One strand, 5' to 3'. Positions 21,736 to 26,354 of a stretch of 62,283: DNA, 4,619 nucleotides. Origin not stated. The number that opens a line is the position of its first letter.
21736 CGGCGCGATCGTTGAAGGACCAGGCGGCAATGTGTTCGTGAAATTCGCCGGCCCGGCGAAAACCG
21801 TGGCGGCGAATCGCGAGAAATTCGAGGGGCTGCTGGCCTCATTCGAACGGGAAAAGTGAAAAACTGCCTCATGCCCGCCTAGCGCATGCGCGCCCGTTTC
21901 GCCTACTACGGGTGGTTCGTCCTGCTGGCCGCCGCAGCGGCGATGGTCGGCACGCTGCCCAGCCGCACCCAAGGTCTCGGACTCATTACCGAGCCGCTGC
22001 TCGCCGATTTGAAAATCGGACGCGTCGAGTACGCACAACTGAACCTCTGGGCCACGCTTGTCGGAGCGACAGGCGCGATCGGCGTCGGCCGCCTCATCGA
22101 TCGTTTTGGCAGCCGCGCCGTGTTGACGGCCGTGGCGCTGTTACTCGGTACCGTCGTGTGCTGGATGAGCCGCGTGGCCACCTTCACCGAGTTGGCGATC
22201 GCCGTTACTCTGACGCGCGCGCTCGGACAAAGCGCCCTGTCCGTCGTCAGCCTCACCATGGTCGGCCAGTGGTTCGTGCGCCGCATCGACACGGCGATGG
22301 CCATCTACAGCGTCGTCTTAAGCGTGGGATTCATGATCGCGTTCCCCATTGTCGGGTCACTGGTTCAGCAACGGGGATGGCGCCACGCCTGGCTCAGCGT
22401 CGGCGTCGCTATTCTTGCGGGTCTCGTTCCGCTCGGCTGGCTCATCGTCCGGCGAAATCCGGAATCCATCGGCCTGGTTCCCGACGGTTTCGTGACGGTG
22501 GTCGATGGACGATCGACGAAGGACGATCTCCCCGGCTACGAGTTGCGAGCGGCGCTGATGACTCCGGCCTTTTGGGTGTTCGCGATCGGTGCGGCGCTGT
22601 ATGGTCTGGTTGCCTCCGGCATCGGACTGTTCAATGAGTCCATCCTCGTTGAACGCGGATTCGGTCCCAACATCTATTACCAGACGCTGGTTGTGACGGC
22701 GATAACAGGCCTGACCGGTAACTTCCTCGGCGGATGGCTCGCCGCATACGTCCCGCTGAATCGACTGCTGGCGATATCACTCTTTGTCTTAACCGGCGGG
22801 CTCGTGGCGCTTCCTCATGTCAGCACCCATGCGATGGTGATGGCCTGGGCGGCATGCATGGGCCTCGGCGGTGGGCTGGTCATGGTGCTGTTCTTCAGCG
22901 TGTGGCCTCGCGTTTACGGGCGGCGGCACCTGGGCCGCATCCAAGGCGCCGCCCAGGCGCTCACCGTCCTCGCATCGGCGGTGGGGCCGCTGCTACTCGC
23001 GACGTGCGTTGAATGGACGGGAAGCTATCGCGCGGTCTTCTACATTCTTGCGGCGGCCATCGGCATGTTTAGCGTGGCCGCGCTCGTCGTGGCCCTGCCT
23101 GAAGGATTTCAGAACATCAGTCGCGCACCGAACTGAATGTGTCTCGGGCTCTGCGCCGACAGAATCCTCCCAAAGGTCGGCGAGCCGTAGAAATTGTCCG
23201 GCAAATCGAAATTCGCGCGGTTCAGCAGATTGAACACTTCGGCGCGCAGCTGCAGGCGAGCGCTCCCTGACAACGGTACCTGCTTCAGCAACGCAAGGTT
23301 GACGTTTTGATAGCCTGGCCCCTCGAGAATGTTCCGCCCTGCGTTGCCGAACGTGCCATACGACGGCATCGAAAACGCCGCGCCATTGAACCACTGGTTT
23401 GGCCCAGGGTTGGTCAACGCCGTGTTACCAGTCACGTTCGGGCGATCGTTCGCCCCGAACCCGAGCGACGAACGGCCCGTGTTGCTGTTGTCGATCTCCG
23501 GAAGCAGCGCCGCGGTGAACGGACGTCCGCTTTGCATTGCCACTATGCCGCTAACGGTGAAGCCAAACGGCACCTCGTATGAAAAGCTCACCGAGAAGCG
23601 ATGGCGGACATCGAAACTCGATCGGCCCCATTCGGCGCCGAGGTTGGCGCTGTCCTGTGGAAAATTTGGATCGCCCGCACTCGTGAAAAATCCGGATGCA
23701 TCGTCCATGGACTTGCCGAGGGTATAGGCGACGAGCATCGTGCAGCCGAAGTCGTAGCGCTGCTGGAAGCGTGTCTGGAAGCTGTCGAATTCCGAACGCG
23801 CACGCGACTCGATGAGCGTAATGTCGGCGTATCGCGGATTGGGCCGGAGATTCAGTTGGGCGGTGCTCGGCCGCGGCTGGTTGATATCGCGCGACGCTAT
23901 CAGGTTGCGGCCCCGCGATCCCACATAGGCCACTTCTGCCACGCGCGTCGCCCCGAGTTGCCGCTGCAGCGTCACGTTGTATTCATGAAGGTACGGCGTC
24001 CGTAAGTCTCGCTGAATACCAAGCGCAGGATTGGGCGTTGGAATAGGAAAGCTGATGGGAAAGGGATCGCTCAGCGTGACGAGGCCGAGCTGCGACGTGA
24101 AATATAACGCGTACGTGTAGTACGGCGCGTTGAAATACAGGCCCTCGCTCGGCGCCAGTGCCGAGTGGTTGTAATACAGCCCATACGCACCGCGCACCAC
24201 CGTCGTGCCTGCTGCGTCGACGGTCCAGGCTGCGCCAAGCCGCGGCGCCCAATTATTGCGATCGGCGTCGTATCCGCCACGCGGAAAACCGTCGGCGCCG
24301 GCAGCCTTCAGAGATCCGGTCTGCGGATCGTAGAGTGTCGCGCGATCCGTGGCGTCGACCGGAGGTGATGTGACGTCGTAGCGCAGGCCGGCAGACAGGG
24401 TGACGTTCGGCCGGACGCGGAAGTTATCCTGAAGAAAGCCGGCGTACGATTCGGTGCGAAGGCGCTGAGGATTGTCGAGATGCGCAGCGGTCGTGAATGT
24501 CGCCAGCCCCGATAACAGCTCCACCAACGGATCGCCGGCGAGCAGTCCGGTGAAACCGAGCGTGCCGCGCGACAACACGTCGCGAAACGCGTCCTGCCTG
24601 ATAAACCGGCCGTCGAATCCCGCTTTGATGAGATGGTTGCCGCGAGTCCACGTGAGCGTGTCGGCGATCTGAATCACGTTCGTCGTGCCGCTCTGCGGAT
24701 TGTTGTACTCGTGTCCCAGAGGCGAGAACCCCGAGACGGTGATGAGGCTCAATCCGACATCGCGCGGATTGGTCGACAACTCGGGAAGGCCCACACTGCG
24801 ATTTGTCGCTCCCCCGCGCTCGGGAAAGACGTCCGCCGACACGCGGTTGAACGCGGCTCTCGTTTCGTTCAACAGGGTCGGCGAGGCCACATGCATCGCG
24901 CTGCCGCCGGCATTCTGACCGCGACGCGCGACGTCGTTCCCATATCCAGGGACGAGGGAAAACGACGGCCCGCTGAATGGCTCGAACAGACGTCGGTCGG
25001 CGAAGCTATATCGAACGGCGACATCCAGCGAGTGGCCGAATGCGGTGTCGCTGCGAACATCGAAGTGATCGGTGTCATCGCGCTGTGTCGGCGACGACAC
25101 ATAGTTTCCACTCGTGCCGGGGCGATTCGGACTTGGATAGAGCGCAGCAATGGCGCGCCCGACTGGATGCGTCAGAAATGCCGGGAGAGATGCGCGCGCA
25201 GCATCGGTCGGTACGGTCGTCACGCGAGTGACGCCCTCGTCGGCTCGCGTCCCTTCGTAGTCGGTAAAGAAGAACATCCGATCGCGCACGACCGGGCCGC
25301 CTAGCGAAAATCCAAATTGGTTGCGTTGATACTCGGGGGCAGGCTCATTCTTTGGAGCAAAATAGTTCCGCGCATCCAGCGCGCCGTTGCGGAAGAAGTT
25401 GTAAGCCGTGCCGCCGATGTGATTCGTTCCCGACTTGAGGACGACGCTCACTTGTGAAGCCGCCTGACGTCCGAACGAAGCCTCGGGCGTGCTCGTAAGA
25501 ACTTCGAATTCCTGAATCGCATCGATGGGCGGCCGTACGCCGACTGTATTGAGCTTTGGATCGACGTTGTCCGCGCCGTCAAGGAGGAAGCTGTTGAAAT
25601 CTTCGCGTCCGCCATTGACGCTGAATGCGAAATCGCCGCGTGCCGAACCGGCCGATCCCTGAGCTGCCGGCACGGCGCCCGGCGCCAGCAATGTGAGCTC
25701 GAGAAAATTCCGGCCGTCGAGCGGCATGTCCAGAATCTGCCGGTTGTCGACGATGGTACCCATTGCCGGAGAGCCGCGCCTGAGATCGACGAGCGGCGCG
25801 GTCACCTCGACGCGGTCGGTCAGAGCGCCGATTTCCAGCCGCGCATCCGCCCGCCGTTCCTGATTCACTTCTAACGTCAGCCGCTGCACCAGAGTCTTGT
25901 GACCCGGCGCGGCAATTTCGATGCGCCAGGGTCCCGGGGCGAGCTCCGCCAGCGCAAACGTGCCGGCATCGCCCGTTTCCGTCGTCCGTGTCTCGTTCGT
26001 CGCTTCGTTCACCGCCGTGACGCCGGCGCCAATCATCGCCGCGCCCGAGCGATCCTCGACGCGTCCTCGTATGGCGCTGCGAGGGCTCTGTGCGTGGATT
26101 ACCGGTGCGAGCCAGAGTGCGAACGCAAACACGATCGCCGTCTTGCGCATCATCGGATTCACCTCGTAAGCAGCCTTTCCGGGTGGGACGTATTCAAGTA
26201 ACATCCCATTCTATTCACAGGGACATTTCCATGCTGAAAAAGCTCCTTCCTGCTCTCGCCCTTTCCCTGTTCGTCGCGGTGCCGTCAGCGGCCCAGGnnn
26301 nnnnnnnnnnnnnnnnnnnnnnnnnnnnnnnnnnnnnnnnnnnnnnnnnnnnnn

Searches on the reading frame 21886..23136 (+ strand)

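Call 94: search_protein_families(library=pfam, proteins=[window:21886-23136:+], max_evalue=0.0001)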
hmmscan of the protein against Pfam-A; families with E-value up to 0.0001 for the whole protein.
window:21886-23136:+ (416 aa): 1 family
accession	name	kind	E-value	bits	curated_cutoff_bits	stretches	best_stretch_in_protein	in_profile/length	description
PF07690.21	MFS_1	-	2.1e-29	103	33.4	2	37-312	22-288/347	Major Facilitator Superfamily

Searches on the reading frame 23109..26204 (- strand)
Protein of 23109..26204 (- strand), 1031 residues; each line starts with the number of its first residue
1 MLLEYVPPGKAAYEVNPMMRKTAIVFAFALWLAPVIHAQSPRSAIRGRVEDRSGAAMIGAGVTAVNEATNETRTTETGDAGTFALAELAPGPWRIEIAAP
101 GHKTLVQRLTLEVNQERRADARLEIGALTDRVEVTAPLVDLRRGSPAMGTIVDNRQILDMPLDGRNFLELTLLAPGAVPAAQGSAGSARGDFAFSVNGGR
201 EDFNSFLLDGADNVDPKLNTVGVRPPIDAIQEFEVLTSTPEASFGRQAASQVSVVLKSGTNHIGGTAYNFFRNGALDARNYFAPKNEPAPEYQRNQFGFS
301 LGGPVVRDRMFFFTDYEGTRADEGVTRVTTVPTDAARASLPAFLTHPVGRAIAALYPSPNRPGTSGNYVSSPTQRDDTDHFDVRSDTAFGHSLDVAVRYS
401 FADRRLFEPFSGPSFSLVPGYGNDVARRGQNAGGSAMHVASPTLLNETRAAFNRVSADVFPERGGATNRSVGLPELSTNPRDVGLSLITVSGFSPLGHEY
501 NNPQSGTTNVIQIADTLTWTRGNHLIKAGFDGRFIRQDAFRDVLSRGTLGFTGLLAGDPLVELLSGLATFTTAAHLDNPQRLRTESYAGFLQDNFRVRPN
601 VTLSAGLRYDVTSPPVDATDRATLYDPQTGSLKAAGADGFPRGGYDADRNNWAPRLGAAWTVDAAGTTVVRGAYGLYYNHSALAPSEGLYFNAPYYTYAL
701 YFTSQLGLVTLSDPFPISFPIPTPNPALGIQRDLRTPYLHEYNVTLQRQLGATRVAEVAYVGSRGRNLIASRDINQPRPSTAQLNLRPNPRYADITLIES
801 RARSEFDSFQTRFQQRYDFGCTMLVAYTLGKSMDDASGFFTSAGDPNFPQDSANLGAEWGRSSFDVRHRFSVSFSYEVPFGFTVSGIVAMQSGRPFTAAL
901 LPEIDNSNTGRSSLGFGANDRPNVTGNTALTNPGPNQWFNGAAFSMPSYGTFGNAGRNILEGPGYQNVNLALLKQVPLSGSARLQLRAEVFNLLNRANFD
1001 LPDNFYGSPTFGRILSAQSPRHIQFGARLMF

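Call 94: search_protein_families(library=pfam, proteins=[window:23109-26204:-], max_evalue=0.0001)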
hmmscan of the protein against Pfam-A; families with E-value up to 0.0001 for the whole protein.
window:23109-26204:- (1031 aa): 2 families
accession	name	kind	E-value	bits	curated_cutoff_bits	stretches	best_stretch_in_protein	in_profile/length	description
PF25183.1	OMP_b-brl_4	-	5.1e-207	690.5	30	1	255-1024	1-838/838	Outer membrane beta barrel domain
PF13620.12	CarboxypepD_reg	-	1.8e-17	63.9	32.3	1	45-124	2-82/82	Carboxypeptidase regulatory-like domain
